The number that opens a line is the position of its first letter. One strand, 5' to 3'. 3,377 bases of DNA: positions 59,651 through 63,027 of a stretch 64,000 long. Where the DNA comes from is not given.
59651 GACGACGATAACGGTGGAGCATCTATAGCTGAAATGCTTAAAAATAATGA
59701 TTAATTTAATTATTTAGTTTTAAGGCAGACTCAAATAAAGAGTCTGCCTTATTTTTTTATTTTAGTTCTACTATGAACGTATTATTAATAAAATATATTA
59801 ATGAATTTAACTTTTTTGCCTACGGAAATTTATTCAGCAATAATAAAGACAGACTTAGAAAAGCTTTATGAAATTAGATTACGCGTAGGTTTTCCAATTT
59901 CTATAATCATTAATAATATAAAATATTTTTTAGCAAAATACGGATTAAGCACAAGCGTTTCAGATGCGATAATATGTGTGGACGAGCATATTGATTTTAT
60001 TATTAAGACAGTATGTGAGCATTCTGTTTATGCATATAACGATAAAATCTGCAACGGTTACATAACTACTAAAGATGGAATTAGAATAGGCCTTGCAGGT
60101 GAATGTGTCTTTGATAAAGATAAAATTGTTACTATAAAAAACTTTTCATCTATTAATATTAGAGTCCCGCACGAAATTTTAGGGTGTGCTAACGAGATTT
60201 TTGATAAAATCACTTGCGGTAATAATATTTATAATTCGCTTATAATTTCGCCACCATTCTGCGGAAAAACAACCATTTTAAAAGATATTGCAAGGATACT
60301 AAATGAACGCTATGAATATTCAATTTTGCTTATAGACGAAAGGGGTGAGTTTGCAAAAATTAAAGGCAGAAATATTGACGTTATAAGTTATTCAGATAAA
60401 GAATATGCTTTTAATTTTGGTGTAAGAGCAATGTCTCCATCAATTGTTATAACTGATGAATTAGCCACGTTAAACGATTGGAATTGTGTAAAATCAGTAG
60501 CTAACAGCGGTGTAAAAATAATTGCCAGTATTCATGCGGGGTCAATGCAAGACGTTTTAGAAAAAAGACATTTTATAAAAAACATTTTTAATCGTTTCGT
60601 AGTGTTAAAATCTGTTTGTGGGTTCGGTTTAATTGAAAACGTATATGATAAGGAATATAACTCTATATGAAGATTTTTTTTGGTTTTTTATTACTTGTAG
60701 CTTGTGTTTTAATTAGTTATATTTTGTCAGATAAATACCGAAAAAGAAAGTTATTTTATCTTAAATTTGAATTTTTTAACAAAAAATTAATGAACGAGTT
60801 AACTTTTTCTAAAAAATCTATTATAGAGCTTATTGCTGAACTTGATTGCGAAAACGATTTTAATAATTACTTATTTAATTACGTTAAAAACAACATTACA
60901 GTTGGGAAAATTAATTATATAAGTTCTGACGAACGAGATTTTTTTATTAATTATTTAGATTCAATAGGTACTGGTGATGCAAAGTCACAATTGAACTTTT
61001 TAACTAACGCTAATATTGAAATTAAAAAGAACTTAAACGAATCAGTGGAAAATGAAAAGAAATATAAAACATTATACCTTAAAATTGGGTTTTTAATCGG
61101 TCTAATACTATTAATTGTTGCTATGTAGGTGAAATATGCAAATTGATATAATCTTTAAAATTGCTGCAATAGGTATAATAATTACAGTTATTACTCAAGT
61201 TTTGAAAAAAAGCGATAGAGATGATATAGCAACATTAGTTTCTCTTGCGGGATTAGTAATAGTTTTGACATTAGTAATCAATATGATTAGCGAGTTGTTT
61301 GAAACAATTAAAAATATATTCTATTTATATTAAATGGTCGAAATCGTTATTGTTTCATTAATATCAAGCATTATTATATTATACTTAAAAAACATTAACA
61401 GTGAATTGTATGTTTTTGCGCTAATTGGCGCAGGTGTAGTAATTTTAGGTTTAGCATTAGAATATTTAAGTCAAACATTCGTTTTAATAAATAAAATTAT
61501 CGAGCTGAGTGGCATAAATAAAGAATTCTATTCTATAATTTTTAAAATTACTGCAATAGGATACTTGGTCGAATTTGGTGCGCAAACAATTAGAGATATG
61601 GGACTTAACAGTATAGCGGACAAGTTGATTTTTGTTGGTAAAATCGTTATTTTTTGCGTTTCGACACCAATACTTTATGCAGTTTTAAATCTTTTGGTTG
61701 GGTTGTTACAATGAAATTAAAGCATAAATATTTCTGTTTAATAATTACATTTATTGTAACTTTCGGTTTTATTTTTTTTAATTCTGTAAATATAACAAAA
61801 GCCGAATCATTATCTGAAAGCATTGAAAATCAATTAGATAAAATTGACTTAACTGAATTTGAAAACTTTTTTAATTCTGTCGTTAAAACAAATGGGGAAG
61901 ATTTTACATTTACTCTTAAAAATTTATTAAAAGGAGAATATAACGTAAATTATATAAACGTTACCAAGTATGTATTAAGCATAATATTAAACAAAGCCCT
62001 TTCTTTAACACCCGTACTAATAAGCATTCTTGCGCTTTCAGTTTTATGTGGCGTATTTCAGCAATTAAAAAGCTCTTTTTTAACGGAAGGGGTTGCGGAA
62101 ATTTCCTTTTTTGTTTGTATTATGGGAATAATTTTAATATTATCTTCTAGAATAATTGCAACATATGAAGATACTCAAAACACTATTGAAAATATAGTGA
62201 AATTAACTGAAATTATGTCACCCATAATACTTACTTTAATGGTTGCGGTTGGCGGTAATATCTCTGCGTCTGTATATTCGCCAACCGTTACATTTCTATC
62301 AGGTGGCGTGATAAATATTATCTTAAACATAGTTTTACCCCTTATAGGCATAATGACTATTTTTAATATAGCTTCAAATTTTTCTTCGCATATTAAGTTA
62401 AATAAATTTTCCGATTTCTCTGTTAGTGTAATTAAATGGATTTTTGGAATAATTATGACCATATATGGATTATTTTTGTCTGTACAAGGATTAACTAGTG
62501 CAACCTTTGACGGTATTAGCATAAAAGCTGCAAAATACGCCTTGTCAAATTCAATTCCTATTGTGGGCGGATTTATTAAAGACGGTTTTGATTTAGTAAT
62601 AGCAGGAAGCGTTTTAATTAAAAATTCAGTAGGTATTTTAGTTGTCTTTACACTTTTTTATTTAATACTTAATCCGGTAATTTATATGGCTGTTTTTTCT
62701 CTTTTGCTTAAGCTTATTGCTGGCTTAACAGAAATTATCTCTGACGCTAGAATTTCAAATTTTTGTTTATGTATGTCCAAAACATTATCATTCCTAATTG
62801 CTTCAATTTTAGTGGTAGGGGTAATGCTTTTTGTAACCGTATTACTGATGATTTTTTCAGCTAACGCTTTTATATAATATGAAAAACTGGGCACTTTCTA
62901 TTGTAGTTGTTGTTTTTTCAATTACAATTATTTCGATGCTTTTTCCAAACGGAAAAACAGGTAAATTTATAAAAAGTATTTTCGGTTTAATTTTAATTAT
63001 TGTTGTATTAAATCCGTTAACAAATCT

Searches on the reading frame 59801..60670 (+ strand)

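Call 10: search_protein_families(library=phrogs, proteins=[window:59801-60670:+], max_evalue=0.00001)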
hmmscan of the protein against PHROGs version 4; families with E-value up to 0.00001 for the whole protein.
window:59801-60670:+ (289 aa): 0 families

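Call 38: search_protein_families(library=pfam, proteins=[window:59801-60670:+], max_evalue=0.01)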
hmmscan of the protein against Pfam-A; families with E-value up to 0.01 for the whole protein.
window:59801-60670:+ (289 aa): 2 families
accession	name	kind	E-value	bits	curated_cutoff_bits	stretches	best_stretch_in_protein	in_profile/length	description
PF19568.5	Spore_III_AA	-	5.7e-56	190.3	27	1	16-285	23-302/306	Sporulation stage III, protein AA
PF00004.35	AAA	-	0.0032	18.4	21.2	1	147-225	2-70/131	ATPase family associated with various cellular activities (AAA)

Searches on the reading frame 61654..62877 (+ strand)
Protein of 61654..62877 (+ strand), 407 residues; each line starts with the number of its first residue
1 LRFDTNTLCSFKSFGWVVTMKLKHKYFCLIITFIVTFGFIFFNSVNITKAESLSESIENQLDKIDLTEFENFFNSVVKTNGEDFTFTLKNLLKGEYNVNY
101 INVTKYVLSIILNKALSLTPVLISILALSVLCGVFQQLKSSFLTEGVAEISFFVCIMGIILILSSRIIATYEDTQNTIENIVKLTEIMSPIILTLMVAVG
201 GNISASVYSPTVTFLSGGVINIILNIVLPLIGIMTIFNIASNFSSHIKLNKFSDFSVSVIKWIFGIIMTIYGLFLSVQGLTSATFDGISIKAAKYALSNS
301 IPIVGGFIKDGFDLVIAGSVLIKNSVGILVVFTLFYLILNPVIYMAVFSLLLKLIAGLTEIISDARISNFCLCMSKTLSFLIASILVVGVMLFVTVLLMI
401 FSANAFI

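Call 10: search_protein_families(library=phrogs, proteins=[window:61654-62877:+], max_evalue=0.00001)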
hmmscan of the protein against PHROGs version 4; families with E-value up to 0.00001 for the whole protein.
window:61654-62877:+ (407 aa): 0 families

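Call 38: search_protein_families(library=pfam, proteins=[window:61654-62877:+], max_evalue=0.01)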
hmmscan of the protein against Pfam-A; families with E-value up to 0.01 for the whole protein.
window:61654-62877:+ (407 aa): 1 family
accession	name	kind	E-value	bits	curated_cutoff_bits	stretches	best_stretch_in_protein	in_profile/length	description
PF09546.15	Spore_III_AE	-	5e-68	230.1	27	1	84-402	3-320/321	Stage III sporulation protein AE (spore_III_AE)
